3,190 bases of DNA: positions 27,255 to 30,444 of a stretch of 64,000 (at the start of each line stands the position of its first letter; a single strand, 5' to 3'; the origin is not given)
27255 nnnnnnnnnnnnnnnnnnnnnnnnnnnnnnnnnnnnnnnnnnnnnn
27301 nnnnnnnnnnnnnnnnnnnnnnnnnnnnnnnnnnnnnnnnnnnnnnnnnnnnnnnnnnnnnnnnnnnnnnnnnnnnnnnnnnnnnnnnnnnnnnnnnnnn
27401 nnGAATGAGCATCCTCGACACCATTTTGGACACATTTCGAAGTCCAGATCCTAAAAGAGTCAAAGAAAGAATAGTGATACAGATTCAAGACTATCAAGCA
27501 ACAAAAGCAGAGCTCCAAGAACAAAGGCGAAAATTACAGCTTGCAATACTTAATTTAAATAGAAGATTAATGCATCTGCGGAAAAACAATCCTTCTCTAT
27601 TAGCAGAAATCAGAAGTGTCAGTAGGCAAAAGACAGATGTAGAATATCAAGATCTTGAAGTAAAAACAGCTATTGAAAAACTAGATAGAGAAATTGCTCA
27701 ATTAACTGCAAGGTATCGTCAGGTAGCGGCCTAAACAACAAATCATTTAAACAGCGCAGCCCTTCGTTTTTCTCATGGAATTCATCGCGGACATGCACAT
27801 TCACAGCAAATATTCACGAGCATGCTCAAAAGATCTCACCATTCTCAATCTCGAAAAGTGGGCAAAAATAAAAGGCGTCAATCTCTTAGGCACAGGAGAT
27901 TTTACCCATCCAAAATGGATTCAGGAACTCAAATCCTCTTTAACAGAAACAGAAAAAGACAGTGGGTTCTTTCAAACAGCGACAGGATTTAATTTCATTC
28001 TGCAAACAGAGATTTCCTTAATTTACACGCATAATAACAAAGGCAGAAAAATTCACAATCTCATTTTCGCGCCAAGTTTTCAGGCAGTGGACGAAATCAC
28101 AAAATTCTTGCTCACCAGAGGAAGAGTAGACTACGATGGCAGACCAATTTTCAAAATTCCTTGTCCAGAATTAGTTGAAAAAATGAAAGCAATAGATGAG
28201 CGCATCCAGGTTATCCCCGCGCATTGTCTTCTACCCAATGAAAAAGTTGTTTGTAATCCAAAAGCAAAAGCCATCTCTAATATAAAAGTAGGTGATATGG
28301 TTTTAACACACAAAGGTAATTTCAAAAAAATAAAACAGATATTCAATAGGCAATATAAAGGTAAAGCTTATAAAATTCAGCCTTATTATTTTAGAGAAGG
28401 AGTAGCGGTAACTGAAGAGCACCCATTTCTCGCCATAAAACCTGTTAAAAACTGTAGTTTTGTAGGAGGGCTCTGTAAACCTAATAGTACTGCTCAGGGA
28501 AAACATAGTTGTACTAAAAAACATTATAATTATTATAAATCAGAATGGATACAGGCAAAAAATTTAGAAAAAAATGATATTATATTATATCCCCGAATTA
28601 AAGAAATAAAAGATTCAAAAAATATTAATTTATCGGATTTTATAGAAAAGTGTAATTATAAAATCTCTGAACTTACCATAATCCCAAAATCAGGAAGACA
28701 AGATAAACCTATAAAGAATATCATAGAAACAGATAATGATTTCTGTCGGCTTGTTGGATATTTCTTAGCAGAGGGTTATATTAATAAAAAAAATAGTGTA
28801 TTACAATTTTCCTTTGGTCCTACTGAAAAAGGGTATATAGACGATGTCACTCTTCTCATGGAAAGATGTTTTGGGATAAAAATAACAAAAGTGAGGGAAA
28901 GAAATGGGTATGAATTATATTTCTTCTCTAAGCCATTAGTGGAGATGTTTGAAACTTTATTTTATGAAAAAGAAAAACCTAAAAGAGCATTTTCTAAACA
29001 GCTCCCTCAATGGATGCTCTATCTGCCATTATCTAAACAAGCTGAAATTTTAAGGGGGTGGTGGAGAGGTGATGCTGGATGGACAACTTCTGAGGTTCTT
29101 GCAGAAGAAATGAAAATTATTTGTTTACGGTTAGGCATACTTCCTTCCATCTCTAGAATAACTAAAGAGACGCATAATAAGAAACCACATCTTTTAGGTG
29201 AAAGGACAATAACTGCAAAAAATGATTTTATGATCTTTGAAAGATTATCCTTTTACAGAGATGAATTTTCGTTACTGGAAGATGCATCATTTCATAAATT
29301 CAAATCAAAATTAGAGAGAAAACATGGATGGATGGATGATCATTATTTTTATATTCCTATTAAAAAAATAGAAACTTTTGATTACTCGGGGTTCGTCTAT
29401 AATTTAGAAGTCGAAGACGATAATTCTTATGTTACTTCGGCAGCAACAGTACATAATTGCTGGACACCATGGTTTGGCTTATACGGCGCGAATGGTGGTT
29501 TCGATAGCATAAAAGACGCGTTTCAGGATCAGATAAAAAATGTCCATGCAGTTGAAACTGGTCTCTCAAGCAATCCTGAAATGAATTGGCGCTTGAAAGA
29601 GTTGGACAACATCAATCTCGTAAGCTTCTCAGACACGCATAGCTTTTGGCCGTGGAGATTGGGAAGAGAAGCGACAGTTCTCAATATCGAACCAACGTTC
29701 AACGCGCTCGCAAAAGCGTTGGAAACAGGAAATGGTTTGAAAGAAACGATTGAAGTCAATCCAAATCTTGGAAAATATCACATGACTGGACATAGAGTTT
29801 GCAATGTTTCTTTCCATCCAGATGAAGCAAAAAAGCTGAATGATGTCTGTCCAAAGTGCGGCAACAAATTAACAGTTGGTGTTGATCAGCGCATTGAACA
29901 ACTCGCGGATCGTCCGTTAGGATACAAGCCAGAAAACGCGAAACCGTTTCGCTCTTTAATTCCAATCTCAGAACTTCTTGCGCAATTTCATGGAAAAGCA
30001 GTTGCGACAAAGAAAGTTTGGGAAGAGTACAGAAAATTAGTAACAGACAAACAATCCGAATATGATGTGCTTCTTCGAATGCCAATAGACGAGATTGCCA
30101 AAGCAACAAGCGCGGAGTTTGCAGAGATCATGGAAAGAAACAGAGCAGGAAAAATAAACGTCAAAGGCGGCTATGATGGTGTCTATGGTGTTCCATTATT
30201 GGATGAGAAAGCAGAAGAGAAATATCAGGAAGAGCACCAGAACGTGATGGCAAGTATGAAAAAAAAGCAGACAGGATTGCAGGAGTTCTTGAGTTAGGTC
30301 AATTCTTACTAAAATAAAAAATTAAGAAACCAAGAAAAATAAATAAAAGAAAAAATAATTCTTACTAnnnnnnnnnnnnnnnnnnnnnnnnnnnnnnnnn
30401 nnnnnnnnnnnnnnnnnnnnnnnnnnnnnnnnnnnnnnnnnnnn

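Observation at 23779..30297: Two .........-type inteins in adjacent genes: ppsA (at the phospho-His GGRT|CHAA site) and the EndoQ gene (in the PHP domain)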

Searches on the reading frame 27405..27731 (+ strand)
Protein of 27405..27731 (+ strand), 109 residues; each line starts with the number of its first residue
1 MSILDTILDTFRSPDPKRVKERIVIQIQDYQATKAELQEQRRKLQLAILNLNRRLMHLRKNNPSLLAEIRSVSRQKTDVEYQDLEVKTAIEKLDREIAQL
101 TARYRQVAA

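Call 3: search_protein_families(library=pfam, proteins=[window:27405-27731:+], max_evalue=0.01)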
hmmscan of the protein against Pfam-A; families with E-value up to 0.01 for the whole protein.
window:27405-27731:+ (109 aa): 2 families
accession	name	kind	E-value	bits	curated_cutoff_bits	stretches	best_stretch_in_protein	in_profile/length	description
PF05837.17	CENP-H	-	0.00024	21.5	29.9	1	26-104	90-170/202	Centromere protein H (CENP-H)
PF10392.15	COG5_N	-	0.0089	16.7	31.2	0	15-101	9-92/132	Conserved oligomeric Golgi complex subunit 5, N-terminal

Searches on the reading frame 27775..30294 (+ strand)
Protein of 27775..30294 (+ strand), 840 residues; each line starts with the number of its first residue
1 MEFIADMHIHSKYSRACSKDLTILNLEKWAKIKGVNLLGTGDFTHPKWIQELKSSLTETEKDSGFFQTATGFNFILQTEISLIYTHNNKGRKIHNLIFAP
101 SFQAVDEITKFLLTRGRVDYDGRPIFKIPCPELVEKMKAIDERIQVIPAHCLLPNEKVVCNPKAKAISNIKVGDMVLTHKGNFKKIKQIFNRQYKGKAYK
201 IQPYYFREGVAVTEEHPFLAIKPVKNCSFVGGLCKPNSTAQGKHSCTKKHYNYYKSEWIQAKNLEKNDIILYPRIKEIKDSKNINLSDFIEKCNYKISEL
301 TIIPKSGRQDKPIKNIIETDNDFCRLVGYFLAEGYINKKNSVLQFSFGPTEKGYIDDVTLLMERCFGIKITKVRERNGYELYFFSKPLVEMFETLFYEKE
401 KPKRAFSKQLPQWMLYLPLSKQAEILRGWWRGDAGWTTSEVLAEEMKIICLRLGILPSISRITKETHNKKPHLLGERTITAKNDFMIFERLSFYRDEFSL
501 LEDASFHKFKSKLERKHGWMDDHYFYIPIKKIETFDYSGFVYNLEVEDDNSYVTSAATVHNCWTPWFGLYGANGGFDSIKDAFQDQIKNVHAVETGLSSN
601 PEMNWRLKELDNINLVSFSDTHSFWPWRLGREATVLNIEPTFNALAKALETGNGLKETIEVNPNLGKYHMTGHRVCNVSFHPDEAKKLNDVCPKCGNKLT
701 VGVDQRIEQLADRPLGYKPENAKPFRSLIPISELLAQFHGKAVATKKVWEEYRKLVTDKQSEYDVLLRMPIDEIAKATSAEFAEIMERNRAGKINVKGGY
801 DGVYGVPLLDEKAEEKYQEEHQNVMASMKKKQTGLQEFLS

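Call 3: search_protein_families(library=pfam, proteins=[window:27775-30294:+], max_evalue=0.01)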
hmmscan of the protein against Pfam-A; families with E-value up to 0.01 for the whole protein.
window:27775-30294:+ (840 aa): 2 families
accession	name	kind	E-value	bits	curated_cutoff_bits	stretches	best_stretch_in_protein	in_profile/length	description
PF14890.11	Intein_splicing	-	3.6e-10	40.3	35.8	1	255-561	75-155/155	Intein splicing domain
PF14528.11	LAGLIDADG_3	-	2.7e-08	34.4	22.5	1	326-383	7-68/82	LAGLIDADG-like domain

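Call 10: find_homologous_proteins(query=window:27775-30294:+, max_evalue=0.00001)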
Query window:27775-30294:+ (840 aa): 3898 proteins with E <= 0.00001 among 8000 candidates; the best 120 are listed.
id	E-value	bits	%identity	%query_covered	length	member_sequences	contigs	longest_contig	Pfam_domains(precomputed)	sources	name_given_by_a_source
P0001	0.0e+0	1568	78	100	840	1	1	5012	PF27218.1,PF14528.12,PF14890.12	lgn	-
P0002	0.0e+0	1131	60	96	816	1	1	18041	PF27218.1,PF14528.12,PF14890.12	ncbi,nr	ncbi:hypothetical protein HYZ41_02305 [archaeon]|nr:hypothetical protein [archaeon]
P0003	0.0e+0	1125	61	100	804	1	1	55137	PF27218.1,PF14890.12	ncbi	-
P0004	0.0e+0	1090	57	96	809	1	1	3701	PF27218.1,PF14528.12,PF14890.12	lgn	-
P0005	0.0e+0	1079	55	97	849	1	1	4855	PF27218.1,PF14890.12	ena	-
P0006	0.0e+0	1077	57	96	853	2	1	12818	PF27218.1,PF14528.12,PF14890.12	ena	-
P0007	0.0e+0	1072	56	97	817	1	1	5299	PF27218.1,PF14528.12,PF14890.12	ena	-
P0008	0.0e+0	1068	55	96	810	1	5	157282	PF27218.1,PF14528.12,PF14890.12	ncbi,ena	-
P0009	0.0e+0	1057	55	97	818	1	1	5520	PF27218.1,PF14528.12,PF14890.12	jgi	-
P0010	0.0e+0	1047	53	99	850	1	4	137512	PF27218.1,PF14890.12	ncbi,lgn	-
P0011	0.0e+0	1034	54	96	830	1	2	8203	PF27218.1,PF14528.12,PF14890.12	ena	-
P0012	0.0e+0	1030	55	96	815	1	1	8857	PF27218.1,PF14528.12,PF14890.12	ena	-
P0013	0.0e+0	1017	55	95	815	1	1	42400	PF27218.1,PF14890.12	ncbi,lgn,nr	ncbi:hypothetical protein HYV49_04305 [Candidatus Pacearchaeota archaeon]|nr:hypothetical protein [C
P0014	0.0e+0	1012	54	96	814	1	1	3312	PF27218.1,PF14528.12,PF14890.12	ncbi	-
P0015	2.2e-298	1010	53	99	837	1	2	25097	PF27218.1,PF14890.12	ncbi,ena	ncbi:MAG: hypothetical protein AABW58_00625 [Nanoarchaeota archaeon]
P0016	2.6e-297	1007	53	97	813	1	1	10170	PF27218.1,PF14528.12,PF14890.12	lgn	-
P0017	6.0e-297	1006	54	97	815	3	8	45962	PF27218.1,PF14890.12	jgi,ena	-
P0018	5.8e-296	1002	53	96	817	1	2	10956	PF27218.1,PF14528.12,PF14890.12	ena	-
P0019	1.9e-290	984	52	96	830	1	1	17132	PF27218.1,PF14528.12,PF14890.12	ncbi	-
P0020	2.4e-290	984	54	92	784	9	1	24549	PF27218.1,PF14528.12,PF14890.12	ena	-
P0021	4.9e-290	983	52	96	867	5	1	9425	PF27218.1,PF14528.12,PF14890.12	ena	-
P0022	2.2e-288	977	53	97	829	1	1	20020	PF27218.1,PF14528.12,PF14890.12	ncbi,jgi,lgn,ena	-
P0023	2.6e-288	977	52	100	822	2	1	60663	PF07591.16,PF27218.1,PF14890.12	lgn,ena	-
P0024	1.1e-287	975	55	97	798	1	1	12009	PF27218.1,PF14890.12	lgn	-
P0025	2.1e-284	964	51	100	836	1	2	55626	PF27218.1,PF14890.12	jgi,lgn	jgi:uncharacterized protein (TIGR00375 family)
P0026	2.5e-279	947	52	97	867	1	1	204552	PF27218.1,PF14528.12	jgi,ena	-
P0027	1.8e-278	945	51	100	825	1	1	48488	PF27218.1,PF14528.12,PF14890.12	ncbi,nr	ncbi:hypothetical protein GF343_04280 [Candidatus Woesearchaeota archaeon]|nr:hypothetical protein [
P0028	2.6e-275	934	52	96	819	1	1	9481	PF27218.1,PF14528.12,PF14890.12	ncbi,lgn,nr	ncbi:hypothetical protein JW851_00570 [Candidatus Woesearchaeota archaeon]|nr:hypothetical protein [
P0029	1.2e-274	932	51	100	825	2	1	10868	PF27218.1,PF14890.12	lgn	-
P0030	3.3e-273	927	50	98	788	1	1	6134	PF27218.1,PF14528.12,PF14890.12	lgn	-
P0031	1.2e-272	925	50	96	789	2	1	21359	PF27218.1,PF14890.12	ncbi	-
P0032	2.8e-272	924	51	100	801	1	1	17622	PF27218.1,PF14890.12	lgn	-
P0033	3.9e-272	924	56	83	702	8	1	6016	PF27218.1,PF14528.12,PF14890.12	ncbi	ncbi:hypothetical protein COX97_04395, partial [Candidatus Pacearchaeota archaeon CG_4_10_14_0_2_um_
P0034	6.8e-271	919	50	100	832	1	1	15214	PF27218.1,PF14528.12,PF14890.12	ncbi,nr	ncbi:hypothetical protein KY345_00920 [Candidatus Woesearchaeota archaeon]|nr:hypothetical protein [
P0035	9.8e-270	916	50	98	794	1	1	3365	PF27218.1,PF14528.12,PF14890.12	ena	-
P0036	1.4e-268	912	50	97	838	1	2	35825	PF27218.1,PF14528.12,PF14890.12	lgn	-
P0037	4.1e-268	910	49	100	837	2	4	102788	PF27218.1,PF14528.12,PF14890.12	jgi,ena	-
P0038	1.3e-266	905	50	100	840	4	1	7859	PF27218.1,PF14528.12,PF14890.12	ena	-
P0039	9.3e-266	902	49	100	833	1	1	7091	PF27218.1,PF14528.12,PF14890.12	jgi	-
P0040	1.7e-265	902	48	100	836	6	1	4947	PF27218.1,PF14890.12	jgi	-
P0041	5.6e-264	897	49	99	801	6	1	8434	PF27218.1,PF14890.12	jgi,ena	-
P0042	1.3e-263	895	48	100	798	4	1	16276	PF27218.1,PF14528.12,PF14890.12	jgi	jgi:uncharacterized protein (TIGR00375 family)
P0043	2.9e-263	894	49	97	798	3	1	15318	PF27218.1,PF14528.12,PF14890.12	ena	-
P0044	1.2e-262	892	48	100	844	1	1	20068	PF27218.1,PF14890.12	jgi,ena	-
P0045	1.5e-262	892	49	97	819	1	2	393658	PF27218.1,PF14528.12,PF14890.12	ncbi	-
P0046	2.0e-262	891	50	96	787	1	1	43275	PF27218.1,PF14528.12,PF14890.12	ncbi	-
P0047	1.3e-261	889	49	100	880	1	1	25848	PF27218.1,PF14890.12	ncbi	ncbi:MAG: hypothetical protein ABIG89_00715 [Candidatus Woesearchaeota archaeon]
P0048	6.5e-261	886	48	97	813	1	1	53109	PF27218.1,PF14890.12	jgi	jgi:uncharacterized protein (TIGR00375 family)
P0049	7.3e-261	886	52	90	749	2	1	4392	PF27218.1,PF14890.12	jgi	-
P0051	1.0e-257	876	48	97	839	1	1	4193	PF27218.1,PF14890.12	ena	-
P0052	1.3e-257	876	49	96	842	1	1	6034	PF27218.1,PF14528.12,PF14890.12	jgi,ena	-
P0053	1.8e-256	872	48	100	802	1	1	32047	PF27218.1,PF13403.12,PF14890.12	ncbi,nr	ncbi:hypothetical protein HYX04_03075 [Candidatus Woesearchaeota archaeon]|nr:hypothetical protein [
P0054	2.0e-256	872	48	96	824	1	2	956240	PF27218.1,PF14528.12,PF14890.12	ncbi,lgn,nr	ncbi:MAG: hypothetical protein PHC66_01695 [Candidatus Nanoarchaeia archaeon]|nr:hypothetical protei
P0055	2.3e-256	871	48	96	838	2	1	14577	PF27218.1,PF14528.12,PF14890.12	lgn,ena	-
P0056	2.5e-256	871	48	96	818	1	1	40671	PF27218.1,PF14528.12,PF14890.12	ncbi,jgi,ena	-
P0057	5.4e-256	870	48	96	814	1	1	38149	PF27218.1,PF14890.12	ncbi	-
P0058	2.1e-255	868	47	100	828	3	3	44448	PF27218.1,PF14528.12,PF14890.12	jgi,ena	jgi:uncharacterized protein (TIGR00375 family)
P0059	6.7e-255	867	48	96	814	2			PF27218.1,PF14528.12,PF14890.12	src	-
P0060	2.4e-254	865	48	97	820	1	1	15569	PF27218.1,PF14890.12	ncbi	-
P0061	4.0e-254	864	48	100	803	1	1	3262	PF27218.1,PF14528.12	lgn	-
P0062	5.4e-254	864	47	98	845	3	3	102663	PF27218.1,PF14890.12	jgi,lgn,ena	-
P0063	7.2e-252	857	48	97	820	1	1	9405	PF27218.1,PF14890.12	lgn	-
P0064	9.4e-252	856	49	97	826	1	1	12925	PF27218.1,PF14528.12,PF14890.12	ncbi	-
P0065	1.1e-251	856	48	100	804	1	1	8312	PF27218.1,PF14528.12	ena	-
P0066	4.5e-251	854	45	100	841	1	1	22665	PF27218.1,PF14528.12,PF14890.12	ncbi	-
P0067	9.2e-251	853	47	97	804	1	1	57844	PF27218.1,PF14890.12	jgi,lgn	jgi:uncharacterized protein (TIGR00375 family)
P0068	1.8e-250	852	48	97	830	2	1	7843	PF27218.1,PF14528.12,PF14890.12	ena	-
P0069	1.9e-250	852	48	96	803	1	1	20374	PF27218.1,PF14890.12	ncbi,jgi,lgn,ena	-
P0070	3.1e-250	851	48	100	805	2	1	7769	PF27218.1,PF14890.12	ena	-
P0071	3.2e-250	851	49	97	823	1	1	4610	PF27218.1,PF14890.12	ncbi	-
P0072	3.3e-250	851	48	97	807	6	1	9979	PF27218.1,PF14528.12,PF14890.12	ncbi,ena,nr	ncbi:MAG: hypothetical protein KKG13_02240 [Nanoarchaeota archaeon]|nr:hypothetical protein [Nanoarc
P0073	3.4e-250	851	48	96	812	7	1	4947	PF27218.1,PF14890.12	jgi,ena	-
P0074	3.4e-250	851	48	100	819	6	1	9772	PF27218.1,PF14528.12,PF14890.12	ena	-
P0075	9.8e-249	846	49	97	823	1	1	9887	PF27218.1,PF14890.12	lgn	-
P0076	1.4e-248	846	48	96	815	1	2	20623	PF27218.1,PF14890.12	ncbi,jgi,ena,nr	ncbi:MAG: hypothetical protein KKB21_03760 [Nanoarchaeota archaeon]|nr:hypothetical protein [Nanoarc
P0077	2.3e-248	845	48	96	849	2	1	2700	PF27218.1,PF14528.12,PF14890.12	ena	-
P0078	3.4e-248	844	46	97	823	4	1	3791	PF27218.1,PF14890.12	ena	-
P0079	5.5e-248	844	48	97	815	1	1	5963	PF27218.1,PF14890.12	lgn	-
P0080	9.2e-248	843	49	97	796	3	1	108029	PF27218.1,PF14890.12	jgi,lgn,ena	-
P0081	1.3e-247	842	47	96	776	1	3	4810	PF27218.1,PF14528.12,PF14890.12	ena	-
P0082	2.6e-247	841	47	97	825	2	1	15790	PF27218.1,PF14890.12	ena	-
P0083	6.7e-247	840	46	97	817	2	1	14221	PF27218.1,PF14890.12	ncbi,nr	ncbi:MAG: hypothetical protein Q8N63_01735 [Nanoarchaeota archaeon]|nr:hypothetical protein [Nanoarc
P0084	8.1e-247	840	47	97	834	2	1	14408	PF27218.1,PF14528.12,PF14890.12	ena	-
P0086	9.6e-246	836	48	96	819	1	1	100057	PF27218.1,PF14890.12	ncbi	-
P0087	9.8e-246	836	47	100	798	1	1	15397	PF27218.1,PF14890.12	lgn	-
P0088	1.6e-245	836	47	96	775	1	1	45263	PF27218.1,PF14528.12,PF14890.12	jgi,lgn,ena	-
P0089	1.7e-245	835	48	97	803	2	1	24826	PF27218.1,PF14528.12,PF14890.12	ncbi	-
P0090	2.5e-245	835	49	72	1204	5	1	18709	PF27218.1,PF14528.12,PF14890.12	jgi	-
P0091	2.7e-245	835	48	97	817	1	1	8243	PF27218.1,PF14890.12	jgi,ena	-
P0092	5.3e-245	834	47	99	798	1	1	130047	PF27218.1,PF14890.12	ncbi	ncbi:MAG: hypothetical protein V1818_04400 [Candidatus Aenigmatarchaeota archaeon]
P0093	7.4e-245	833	47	100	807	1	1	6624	PF27218.1,PF14890.12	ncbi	ncbi:MAG: hypothetical protein V1911_02255 [Candidatus Micrarchaeota archaeon]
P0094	7.6e-245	833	47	98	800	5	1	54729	PF27218.1,PF14890.12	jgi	-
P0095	8.5e-245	833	47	97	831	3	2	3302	PF27218.1,PF14528.12,PF14890.12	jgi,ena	-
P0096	1.0e-244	833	47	97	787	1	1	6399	PF27218.1,PF13403.12,PF14890.12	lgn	-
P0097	2.2e-244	832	47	95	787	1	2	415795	PF27218.1,PF13403.12,PF14890.12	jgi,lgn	jgi:uncharacterized protein (TIGR00375 family)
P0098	2.9e-244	831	47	95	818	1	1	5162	PF27218.1,PF14890.12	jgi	jgi:uncharacterized protein (TIGR00375 family)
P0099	5.2e-243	827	46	96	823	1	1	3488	PF27218.1,PF14890.12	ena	-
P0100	7.2e-243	827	49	95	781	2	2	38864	PF27218.1,PF14890.12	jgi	jgi:uncharacterized protein (TIGR00375 family)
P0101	1.7e-242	826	47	98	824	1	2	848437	PF27218.1,PF14528.12,PF14890.12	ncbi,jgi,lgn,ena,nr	ncbi:MAG: hypothetical protein KJ593_00305 [Candidatus Omnitrophica bacterium]|nr:hypothetical prote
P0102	1.8e-242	825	46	98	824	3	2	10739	PF27218.1,PF14890.12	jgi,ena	-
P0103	1.9e-242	825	46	98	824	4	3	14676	PF27218.1,PF14528.12,PF14890.12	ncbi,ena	-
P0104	2.9e-242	825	47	96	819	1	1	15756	PF27218.1,PF14528.12,PF14890.12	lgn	-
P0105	3.4e-242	825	47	98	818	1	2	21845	PF27218.1,PF14890.12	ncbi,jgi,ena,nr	ncbi:MAG: hypothetical protein KJ623_02590 [Nanoarchaeota archaeon]|nr:hypothetical protein [Nanoarc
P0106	4.1e-242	824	47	97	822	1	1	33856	PF27218.1,PF14528.12,PF14890.12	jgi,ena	-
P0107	5.4e-242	824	47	96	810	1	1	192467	PF27218.1,PF14528.12,PF14890.12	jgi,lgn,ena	-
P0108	7.0e-242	823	46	97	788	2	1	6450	PF27218.1,PF14890.12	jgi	-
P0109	8.3e-242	823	46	100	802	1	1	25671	PF27218.1,PF14890.12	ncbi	-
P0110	1.0e-241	823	46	98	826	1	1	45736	PF27218.1,PF13403.12,PF14890.12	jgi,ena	-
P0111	1.3e-241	823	47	97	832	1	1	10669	PF27218.1,PF14528.12,PF14890.12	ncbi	-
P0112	1.5e-241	822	46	98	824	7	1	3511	PF27218.1,PF14528.12,PF14890.12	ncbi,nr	ncbi:MAG: hypothetical protein KKC42_03760 [Candidatus Omnitrophica bacterium]|nr:hypothetical prote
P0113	1.5e-241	822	46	96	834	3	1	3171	PF27218.1,PF14528.12,PF14890.12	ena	-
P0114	1.9e-241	822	47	98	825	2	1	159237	PF27218.1,PF14890.12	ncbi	-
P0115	1.9e-241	822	46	96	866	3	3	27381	PF27218.1,PF14890.12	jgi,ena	-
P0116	2.0e-241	822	46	98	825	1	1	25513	PF27218.1,PF14890.12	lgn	-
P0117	2.0e-241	822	46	100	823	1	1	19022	PF27218.1,PF14528.12,PF14890.12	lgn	-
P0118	2.1e-241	822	46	96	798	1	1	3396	PF27218.1,PF14890.12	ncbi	-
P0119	2.7e-241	822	46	98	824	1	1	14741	PF27218.1,PF14528.12,PF14890.12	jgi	jgi:uncharacterized protein (TIGR00375 family)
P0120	7.3e-241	820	47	96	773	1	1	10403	PF27218.1,PF14528.12,PF14890.12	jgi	-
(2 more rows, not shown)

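Call 62: search_protein_families(library=ncbifam, proteins=[window:27775-30294:+], max_evalue=0.01)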
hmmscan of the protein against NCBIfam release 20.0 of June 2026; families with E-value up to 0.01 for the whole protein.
window:27775-30294:+ (840 aa): 5 families
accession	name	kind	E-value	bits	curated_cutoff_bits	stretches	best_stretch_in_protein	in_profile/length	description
TIGR00375.1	TIGR00375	hypoth_equivalog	1.6e-68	231.8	326.6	2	421-805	2-372/374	TIGR00375 family protein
NF011303.0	PRK14715.1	equivalog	3.8e-11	40.8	1585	1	289-436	1085-1228/1627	DNA-directed DNA polymerase II large subunit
NF045703.1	rSAM_Tes_intein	exception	5.3e-09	34.4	1700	1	263-563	315-612/1040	tetraether lipid synthase Tes, intein-containing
NF011418.0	PRK14845.1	equivalog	1.7e-07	29.4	756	0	156-480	29-291/1049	translation initiation factor IF-2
TIGR01443.1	intein_Cterm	domain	0.00031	20.9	15.6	1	540-562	1-24/24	intein C-terminal splicing region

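Call 64: find_encoding_contigs(protein=P0001, flank=5000, max_places=2)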
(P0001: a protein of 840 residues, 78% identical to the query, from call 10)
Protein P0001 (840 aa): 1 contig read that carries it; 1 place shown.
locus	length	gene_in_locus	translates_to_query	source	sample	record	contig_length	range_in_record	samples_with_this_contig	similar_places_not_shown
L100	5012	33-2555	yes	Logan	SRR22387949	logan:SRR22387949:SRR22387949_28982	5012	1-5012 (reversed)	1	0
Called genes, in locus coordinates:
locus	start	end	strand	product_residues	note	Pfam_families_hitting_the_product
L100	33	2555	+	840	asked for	PF14890:Intein_splicing (weak), PF14528:LAGLIDADG_3 (faint), PF27218:MJ0043_C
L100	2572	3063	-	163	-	PF13473:Cupredoxin_1 (weak)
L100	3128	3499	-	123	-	PF00072:Response_reg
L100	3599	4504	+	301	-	PF01522:Polysacc_deac_1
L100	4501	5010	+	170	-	?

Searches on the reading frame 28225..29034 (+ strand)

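Call 62: search_protein_families(library=ncbifam, proteins=[window:28225-29034:+], max_evalue=0.01)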
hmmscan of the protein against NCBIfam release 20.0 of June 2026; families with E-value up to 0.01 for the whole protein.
window:28225-29034:+ (270 aa): 2 families
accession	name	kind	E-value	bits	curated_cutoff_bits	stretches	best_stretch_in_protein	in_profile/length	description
NF011303.0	PRK14715.1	equivalog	8.3e-09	33.1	1585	1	138-268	1084-1210/1627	DNA-directed DNA polymerase II large subunit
NF011491.0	PRK14898.1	equivalog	0.00039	18.6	783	1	109-230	182-297/860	DNA-directed RNA polymerase subunit A''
